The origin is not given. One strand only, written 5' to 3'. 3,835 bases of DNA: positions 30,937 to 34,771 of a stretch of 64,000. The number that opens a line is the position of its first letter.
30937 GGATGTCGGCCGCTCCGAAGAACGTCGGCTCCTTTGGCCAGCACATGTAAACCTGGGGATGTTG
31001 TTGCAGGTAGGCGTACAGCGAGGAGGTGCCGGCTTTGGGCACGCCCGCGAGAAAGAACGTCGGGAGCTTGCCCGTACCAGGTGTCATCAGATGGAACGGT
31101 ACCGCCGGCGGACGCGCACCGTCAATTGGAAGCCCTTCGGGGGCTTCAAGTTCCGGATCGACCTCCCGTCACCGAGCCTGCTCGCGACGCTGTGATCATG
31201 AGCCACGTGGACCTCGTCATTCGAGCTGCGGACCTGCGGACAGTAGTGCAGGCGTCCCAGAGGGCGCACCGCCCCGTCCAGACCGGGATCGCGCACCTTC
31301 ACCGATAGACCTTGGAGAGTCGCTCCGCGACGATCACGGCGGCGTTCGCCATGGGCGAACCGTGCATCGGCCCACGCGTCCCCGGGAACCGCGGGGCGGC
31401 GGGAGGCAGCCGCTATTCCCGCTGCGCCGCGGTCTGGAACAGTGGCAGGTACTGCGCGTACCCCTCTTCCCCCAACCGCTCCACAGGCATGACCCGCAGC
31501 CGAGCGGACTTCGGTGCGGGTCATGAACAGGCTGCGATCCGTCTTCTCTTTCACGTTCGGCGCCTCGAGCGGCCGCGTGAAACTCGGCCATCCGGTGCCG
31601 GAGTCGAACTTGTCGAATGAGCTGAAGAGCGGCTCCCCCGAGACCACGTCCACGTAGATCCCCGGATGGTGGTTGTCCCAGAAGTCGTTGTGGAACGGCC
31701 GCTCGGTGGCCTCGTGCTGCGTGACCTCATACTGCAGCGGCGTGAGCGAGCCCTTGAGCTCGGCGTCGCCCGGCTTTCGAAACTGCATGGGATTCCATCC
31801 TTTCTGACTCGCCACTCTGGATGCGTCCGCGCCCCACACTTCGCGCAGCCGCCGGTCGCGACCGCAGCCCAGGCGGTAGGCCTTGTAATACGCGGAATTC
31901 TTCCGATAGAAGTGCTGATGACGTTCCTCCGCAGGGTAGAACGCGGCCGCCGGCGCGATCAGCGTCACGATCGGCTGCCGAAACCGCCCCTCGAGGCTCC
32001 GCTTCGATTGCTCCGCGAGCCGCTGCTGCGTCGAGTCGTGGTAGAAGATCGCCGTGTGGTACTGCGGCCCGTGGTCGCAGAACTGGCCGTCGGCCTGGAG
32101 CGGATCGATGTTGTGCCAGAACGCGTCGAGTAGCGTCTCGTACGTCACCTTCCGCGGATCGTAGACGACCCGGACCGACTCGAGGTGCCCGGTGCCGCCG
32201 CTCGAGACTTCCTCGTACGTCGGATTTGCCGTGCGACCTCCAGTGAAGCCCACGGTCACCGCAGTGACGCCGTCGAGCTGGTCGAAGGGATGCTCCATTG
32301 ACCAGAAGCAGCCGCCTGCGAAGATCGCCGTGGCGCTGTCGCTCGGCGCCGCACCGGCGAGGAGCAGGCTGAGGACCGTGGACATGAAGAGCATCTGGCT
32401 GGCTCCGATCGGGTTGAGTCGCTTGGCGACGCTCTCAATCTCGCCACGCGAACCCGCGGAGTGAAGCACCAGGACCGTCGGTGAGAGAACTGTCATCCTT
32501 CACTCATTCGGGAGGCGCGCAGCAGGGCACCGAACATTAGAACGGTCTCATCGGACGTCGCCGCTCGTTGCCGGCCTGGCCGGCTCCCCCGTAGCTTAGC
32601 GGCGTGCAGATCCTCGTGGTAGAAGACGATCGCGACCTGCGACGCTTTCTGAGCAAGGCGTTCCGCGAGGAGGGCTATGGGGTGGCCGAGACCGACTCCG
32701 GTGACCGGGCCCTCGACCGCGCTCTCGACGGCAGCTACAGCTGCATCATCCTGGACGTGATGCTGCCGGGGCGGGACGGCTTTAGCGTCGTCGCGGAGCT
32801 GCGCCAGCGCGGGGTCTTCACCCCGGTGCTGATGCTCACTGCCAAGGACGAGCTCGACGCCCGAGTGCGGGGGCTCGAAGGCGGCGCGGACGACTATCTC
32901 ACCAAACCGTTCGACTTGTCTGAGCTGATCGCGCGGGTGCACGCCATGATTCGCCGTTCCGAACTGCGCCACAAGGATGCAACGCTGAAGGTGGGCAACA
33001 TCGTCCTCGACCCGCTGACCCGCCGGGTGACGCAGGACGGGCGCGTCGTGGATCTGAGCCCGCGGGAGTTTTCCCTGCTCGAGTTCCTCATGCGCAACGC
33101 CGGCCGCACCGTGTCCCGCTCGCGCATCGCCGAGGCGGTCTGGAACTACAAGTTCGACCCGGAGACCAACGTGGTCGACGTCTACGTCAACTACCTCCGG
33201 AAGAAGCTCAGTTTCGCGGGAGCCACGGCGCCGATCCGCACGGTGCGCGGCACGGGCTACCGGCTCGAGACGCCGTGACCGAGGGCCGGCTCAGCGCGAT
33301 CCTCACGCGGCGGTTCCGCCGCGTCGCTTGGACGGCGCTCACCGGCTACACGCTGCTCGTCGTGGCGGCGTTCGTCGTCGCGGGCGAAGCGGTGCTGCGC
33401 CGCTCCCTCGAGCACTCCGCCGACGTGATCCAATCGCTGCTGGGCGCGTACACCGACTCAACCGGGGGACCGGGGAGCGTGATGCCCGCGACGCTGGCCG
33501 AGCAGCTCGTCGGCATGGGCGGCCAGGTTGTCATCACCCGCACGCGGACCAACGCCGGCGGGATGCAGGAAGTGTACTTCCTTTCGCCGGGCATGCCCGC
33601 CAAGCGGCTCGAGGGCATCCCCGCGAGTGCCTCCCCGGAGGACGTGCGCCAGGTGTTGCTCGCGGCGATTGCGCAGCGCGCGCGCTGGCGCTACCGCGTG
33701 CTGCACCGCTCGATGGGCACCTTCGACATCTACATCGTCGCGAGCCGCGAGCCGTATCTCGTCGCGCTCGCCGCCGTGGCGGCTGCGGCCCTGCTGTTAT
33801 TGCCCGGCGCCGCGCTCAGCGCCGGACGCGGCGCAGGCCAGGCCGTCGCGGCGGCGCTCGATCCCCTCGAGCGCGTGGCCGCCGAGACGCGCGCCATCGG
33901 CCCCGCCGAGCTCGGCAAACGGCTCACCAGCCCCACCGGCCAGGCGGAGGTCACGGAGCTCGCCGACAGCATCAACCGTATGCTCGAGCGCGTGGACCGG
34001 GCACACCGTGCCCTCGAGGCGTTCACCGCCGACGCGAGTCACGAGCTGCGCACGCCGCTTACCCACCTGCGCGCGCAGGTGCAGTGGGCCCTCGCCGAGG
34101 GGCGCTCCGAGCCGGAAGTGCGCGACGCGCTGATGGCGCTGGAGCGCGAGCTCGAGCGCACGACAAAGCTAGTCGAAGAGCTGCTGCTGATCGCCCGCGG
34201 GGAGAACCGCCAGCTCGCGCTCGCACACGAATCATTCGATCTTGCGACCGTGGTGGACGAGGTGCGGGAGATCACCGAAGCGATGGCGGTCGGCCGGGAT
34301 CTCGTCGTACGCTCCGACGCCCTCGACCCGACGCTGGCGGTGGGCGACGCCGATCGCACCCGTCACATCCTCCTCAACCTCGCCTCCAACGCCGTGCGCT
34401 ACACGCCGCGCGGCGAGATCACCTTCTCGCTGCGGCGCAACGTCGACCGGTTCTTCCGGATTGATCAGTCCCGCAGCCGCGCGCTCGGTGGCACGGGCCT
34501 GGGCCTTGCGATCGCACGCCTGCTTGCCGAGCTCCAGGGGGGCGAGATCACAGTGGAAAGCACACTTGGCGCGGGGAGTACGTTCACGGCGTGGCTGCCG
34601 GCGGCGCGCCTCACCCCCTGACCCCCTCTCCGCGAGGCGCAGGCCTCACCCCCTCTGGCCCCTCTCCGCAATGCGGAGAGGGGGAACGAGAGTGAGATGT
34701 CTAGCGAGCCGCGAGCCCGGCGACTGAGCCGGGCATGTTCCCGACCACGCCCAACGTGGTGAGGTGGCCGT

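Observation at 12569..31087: An 18.5-kb accessory cluster with five radical SAM enzymes and glycan-decorating enzymes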

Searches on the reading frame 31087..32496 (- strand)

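Call 6: search_protein_families(library=pfam, proteins=[window:31087-32496:-], max_evalue=0.01)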
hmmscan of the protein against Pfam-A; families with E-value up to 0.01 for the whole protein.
window:31087-32496:- (469 aa): 2 families
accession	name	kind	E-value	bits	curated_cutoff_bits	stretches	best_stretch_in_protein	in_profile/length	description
PF01625.27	PMSR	-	1.5e-58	197.8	23.7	1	56-205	1-152/153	Peptide methionine sulfoxide reductase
PF01641.26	SelR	-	1.4e-29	102.9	24.9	1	251-336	1-86/116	SelR domain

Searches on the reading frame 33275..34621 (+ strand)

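Call 6: search_protein_families(library=pfam, proteins=[window:33275-34621:+], max_evalue=0.01)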
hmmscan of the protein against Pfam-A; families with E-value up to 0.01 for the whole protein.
window:33275-34621:+ (448 aa): 3 families
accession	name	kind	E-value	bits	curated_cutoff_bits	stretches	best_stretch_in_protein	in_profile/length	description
PF02518.31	HATPase_c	-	9.7e-17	61.9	26.4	2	391-444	59-110/111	Histidine kinase-, DNA gyrase B-, and HSP90-like ATPase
PF00512.31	HisKA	-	3.9e-14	52.9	26.9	1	247-311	2-65/66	His Kinase A (phospho-acceptor) domain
PF00672.30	HAMP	-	1.3e-06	29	25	1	195-240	7-51/53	HAMP domain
